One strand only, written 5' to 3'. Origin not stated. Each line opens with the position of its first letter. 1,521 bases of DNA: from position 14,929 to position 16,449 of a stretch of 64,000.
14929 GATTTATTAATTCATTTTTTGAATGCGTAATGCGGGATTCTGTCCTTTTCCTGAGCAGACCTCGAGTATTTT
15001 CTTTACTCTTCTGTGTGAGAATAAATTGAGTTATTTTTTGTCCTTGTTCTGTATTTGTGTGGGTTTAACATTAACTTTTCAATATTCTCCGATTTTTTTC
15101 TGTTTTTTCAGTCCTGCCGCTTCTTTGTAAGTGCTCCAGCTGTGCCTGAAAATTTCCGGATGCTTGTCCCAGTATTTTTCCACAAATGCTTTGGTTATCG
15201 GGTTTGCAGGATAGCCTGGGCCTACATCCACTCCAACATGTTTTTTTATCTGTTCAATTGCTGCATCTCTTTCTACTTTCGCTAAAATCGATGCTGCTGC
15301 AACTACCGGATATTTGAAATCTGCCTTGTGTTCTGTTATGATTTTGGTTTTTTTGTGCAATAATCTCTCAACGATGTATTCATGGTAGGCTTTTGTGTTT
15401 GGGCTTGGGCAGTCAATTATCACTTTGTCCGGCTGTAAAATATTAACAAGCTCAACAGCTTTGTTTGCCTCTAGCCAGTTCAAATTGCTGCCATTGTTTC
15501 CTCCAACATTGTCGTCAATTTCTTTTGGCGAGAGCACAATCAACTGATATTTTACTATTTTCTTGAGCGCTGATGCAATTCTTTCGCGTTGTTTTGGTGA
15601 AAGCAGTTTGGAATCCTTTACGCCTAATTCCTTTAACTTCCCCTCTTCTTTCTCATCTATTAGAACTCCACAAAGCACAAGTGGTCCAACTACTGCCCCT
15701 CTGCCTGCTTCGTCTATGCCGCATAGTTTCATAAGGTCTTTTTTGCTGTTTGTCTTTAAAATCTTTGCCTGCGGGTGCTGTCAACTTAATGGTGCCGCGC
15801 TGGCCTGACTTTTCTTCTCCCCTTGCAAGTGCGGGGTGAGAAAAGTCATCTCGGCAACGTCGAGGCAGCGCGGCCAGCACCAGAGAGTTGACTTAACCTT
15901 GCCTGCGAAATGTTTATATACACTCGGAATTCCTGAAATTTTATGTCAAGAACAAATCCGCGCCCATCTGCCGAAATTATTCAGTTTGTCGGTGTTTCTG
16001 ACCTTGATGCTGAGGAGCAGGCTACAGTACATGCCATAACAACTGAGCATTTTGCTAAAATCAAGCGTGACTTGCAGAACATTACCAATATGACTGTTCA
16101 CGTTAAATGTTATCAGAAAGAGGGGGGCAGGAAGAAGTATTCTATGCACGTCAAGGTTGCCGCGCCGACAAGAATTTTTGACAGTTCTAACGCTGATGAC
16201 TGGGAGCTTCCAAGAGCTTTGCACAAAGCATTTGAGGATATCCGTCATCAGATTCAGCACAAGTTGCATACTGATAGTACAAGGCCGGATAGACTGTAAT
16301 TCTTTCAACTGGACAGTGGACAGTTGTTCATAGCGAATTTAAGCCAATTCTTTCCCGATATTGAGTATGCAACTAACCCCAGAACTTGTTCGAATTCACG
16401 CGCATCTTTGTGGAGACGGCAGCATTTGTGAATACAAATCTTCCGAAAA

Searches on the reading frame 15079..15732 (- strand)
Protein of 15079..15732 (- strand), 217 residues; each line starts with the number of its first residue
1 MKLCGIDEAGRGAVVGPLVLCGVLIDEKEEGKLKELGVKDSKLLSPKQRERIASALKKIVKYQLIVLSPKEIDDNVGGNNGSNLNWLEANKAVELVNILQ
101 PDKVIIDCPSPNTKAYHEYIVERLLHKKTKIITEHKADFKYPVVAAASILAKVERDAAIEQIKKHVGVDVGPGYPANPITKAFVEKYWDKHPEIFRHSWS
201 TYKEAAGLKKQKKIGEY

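Call 10: search_protein_families(library=pfam, proteins=[window:15079-15732:-])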
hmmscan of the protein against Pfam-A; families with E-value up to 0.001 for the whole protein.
window:15079-15732:- (217 aa): 1 family
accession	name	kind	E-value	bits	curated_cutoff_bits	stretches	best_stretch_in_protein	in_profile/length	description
PF01351.25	RNase_HII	-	5.4e-47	160.7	25.8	1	4-201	1-198/199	Ribonuclease HII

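Call 11: find_encoding_contigs(protein=window:15079-15732:-, flank=10000, max_places=6)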
Protein window:15079-15732:- (217 aa): no gene with exactly this product is on record in the collection.

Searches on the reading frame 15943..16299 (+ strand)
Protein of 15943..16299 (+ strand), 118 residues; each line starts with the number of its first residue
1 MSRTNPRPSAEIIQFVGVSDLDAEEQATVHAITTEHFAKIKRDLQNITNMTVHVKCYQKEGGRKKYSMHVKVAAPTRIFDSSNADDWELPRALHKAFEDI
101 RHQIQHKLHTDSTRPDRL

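Call 10: search_protein_families(library=pfam, proteins=[window:15943-16299:+])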
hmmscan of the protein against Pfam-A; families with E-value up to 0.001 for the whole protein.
window:15943-16299:+ (118 aa): 1 family
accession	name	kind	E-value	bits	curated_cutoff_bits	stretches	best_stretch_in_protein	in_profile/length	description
PF02482.25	Ribosomal_S30AE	-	0.00079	20.5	23.7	0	31-106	16-82/88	Sigma 54 modulation protein / S30EA ribosomal protein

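Call 52: search_protein_families(library=pfam, max_evalue=0.01, proteins=[window:15943-16299:+])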
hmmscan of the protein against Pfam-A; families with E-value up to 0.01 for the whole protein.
window:15943-16299:+ (118 aa): 1 family
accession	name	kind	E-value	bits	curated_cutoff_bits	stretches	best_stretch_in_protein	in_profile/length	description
PF02482.25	Ribosomal_S30AE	-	0.00079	20.5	23.7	1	31-106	16-82/88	Sigma 54 modulation protein / S30EA ribosomal protein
